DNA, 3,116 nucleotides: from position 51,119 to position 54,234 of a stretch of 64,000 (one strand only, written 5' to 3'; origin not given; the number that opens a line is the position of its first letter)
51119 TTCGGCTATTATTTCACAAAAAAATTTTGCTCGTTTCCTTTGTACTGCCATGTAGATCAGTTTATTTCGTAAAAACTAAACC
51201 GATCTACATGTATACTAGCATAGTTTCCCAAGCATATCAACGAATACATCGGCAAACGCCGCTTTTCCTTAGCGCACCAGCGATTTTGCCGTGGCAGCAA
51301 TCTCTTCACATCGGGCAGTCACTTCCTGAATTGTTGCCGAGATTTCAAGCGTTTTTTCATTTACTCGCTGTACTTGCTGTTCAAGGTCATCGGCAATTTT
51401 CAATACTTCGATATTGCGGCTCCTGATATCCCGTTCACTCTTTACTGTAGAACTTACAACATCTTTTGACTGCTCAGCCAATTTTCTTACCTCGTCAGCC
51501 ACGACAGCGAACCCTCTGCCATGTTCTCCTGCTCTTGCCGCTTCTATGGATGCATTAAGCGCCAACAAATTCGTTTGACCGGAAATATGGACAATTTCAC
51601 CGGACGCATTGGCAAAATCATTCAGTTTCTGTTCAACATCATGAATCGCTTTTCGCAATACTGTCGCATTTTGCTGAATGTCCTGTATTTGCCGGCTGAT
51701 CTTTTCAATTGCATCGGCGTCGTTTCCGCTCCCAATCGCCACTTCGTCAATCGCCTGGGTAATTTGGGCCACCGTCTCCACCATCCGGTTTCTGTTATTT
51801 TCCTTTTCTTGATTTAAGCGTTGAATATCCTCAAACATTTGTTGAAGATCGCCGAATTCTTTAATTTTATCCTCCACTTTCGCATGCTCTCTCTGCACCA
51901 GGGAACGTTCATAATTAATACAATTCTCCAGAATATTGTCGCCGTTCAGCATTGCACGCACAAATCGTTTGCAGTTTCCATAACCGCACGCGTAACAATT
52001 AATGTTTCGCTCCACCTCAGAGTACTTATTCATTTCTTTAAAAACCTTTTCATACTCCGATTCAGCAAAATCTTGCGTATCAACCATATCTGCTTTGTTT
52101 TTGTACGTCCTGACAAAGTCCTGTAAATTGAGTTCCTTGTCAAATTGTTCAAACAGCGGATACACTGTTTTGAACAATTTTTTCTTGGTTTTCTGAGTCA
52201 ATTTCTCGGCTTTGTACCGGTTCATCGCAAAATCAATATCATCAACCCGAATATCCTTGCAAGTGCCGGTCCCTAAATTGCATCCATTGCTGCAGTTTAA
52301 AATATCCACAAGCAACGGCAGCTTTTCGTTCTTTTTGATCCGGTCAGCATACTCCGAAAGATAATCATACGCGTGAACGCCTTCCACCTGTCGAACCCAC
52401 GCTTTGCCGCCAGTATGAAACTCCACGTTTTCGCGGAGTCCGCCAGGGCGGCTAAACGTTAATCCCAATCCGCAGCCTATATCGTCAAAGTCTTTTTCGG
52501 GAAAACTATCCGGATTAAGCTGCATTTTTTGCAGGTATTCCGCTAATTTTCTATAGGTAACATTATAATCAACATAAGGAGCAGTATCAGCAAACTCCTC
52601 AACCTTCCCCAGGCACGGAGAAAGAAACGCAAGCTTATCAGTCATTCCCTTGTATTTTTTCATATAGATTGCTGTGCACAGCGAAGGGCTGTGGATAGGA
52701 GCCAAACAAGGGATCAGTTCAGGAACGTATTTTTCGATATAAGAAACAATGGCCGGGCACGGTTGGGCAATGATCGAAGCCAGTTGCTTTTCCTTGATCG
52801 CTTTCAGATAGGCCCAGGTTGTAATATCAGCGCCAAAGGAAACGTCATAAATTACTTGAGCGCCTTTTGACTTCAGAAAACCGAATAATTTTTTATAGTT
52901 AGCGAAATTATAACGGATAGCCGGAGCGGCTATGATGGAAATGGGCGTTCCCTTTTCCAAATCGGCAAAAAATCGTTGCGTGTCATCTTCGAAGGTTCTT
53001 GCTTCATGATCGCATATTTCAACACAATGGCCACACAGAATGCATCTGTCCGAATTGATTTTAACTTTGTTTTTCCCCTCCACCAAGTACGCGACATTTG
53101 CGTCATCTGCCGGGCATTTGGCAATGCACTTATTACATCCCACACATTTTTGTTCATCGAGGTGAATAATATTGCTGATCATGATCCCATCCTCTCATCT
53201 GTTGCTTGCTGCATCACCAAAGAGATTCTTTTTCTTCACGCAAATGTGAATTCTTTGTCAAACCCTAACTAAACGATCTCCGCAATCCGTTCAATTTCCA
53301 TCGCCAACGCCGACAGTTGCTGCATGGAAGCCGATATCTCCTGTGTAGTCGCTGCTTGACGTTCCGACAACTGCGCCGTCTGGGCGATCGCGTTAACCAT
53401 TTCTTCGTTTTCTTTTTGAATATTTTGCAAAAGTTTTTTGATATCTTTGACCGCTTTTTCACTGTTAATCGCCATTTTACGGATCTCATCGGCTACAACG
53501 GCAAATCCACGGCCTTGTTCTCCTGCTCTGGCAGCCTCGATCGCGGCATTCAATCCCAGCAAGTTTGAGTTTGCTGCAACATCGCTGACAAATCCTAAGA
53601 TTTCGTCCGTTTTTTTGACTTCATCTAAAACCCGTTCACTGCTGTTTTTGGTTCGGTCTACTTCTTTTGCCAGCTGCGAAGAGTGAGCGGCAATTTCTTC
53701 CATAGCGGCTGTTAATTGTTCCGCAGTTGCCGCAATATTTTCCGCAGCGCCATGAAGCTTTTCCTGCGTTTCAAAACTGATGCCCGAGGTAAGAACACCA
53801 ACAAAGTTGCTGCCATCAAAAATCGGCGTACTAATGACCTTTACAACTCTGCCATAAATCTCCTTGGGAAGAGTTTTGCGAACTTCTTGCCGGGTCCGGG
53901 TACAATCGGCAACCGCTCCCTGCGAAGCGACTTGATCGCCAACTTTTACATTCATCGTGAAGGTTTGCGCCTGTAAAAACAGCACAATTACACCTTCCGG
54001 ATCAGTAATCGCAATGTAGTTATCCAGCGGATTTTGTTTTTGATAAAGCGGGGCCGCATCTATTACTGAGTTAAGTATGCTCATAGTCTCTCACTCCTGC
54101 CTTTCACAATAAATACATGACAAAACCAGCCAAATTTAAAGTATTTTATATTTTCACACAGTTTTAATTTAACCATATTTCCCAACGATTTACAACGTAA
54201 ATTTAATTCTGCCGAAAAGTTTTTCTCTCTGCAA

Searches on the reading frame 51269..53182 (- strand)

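Call 3: search_protein_families(library=pfam, proteins=[window:51269-53182:-])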
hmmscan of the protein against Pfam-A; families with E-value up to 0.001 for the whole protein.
window:51269-53182:- (637 aa): 11 families
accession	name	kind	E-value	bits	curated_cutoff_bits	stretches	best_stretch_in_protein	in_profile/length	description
PF02906.19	Fe_hyd_lg_C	-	7.5e-30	104.8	22.1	1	82-304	4-244/245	Iron only hydrogenase large subunit, C-terminal domain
PF00015.26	MCPsignal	-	5.9e-27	95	34.6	1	507-632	12-151/172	Methyl-accepting chemotaxis protein (MCP) signalling domain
PF13237.11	Fer4_10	-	3e-10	40.3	25.5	1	7-57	3-52/53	4Fe-4S dicluster domain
PF12838.12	Fer4_7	-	1e-07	32.7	27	1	12-61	1-52/52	4Fe-4S dicluster domain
PF14697.11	Fer4_21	-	4.1e-07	30.5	35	1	8-57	3-51/59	4Fe-4S dicluster domain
PF00037.32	Fer4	-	5.3e-07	29.6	21.1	2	40-62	1-23/24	4Fe-4S binding domain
PF13187.11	Fer4_9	-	2.3e-06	27.9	27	1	12-60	1-50/52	4Fe-4S dicluster domain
PF12837.12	Fer4_6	-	3.5e-06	27.1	25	2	39-60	1-22/24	4Fe-4S binding domain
PF04060.18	FeS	-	3e-05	24.1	23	1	394-422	4-32/33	Putative Fe-S cluster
PF13459.11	Fer4_15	-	0.00018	22.6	22.4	0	40-66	1-27/66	4Fe-4S single cluster domain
PF12797.12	Fer4_2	-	0.00034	20.8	24.5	0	39-57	2-20/22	4Fe-4S binding domain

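Call 4: search_protein_families(library=ncbifam, proteins=[window:51269-53182:-])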
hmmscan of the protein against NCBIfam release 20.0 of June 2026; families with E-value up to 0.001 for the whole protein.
window:51269-53182:- (637 aa): 58 families (the best 25 are shown)
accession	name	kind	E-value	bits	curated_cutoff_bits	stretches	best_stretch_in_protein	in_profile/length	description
TIGR04105.1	FeFe_hydrog_B1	subfamily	1.7e-34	119.3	450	1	7-309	138-460/462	monomeric [FeFe] hydrogenase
TIGR02512.1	FeFe_hydrog_A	subfamily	7.5e-31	107.3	405.95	1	6-251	2-287/375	[FeFe] hydrogenase, group A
NF040763.1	FeFe_hydrog_A6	exception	1e-23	83.6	765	1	4-251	138-425/571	NADH-dependent [FeFe] hydrogenase, group A6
NF050802.1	AspChtxCcaA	equivalog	5.4e-20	71.3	1300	1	471-626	520-664/700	aspartate chemotaxis receptor CcaA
NF058645.1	MCPCtpMPsAe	equivalog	1.8e-16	60.1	900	1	489-572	358-437/558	methyl-accepting chemotaxis protein CtpM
NF041847.1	transduc_aer2_vibrio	equivalog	3.5e-16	58.6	1200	1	513-628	588-696/804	aerotaxis transducer Aer2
NF040762.1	Hydr_FeFe_Clost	exception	9.9e-16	57.4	900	1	3-179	136-340/572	ferredoxin hydrogenase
NF047851.1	MCPCitTducer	equivalog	6.1e-15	55.3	900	1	513-632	343-462/553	methyl-accepting chemotaxis citrate transducer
NF007309.0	PRK09793.1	equivalog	2e-13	50.2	903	1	530-577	364-411/533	methyl-accepting chemotaxis protein IV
NF011622.0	PRK15048.1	equivalog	6.2e-13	48.7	900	1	486-576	315-412/553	methyl-accepting chemotaxis protein II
NF011615.0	PRK15041.1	equivalog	1.9e-12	46.7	947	1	507-632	348-463/554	methyl-accepting chemotaxis protein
TIGR01944.1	rnfB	subfamily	2.7e-11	43.4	68.7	1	4-65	106-163/190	RnfABCDGE type electron transport complex subunit B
NF006221.0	PRK08348.1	subfamily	1.6e-10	40.8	124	1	6-66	39-96/136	NADH-plastoquinone oxidoreductase subunit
NF004541.0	PRK05888.2-2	equivalog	4.3e-09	36.4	217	1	5-62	55-111/168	NADH-quinone oxidoreductase subunit NuoI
TIGR01971.1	NuoI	subfamily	3.7e-08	33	113.05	1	9-61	40-97/121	NADH-quinone oxidoreductase, chain I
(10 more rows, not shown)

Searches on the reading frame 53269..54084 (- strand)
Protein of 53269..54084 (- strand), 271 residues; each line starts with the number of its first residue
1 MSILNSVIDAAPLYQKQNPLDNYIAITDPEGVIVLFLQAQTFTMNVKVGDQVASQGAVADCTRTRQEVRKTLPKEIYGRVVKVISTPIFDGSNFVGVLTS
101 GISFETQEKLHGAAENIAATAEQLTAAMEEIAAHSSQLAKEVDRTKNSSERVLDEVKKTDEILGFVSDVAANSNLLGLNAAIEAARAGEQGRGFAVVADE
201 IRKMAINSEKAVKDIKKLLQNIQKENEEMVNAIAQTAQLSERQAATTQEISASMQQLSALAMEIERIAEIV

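Call 3: search_protein_families(library=pfam, proteins=[window:53269-54084:-])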
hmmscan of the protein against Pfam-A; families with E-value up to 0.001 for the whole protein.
window:53269-54084:- (271 aa): 2 families
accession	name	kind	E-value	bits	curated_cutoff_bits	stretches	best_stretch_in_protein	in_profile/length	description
PF00015.26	MCPsignal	-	3.1e-29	102.4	34.6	1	137-267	13-143/172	Methyl-accepting chemotaxis protein (MCP) signalling domain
PF06103.16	DUF948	-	0.0003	21.3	37.2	0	196-260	19-83/89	Bacterial protein of unknown function (DUF948)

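Call 4: search_protein_families(library=ncbifam, proteins=[window:53269-54084:-])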
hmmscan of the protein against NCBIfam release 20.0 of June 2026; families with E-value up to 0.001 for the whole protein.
window:53269-54084:- (271 aa): 7 families
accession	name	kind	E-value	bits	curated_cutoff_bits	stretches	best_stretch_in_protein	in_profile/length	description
NF058645.1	MCPCtpMPsAe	equivalog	1.4e-22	80.2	900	1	111-265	337-494/558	methyl-accepting chemotaxis protein CtpM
NF011622.0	PRK15048.1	equivalog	1.3e-20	74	900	1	82-221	269-421/553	methyl-accepting chemotaxis protein II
NF047851.1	MCPCitTducer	equivalog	3.4e-19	69.3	900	1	84-254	272-448/553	methyl-accepting chemotaxis citrate transducer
NF007309.0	PRK09793.1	equivalog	3.7e-19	69.1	903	1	117-265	301-456/533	methyl-accepting chemotaxis protein IV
NF041847.1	transduc_aer2_vibrio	equivalog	3.4e-18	65.2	1200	1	118-265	557-697/804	aerotaxis transducer Aer2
NF050802.1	AspChtxCcaA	equivalog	2e-17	62.8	1300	1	107-267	527-673/700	aspartate chemotaxis receptor CcaA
NF011615.0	PRK15041.1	equivalog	7.7e-17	61.1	947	1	87-264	276-459/554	methyl-accepting chemotaxis protein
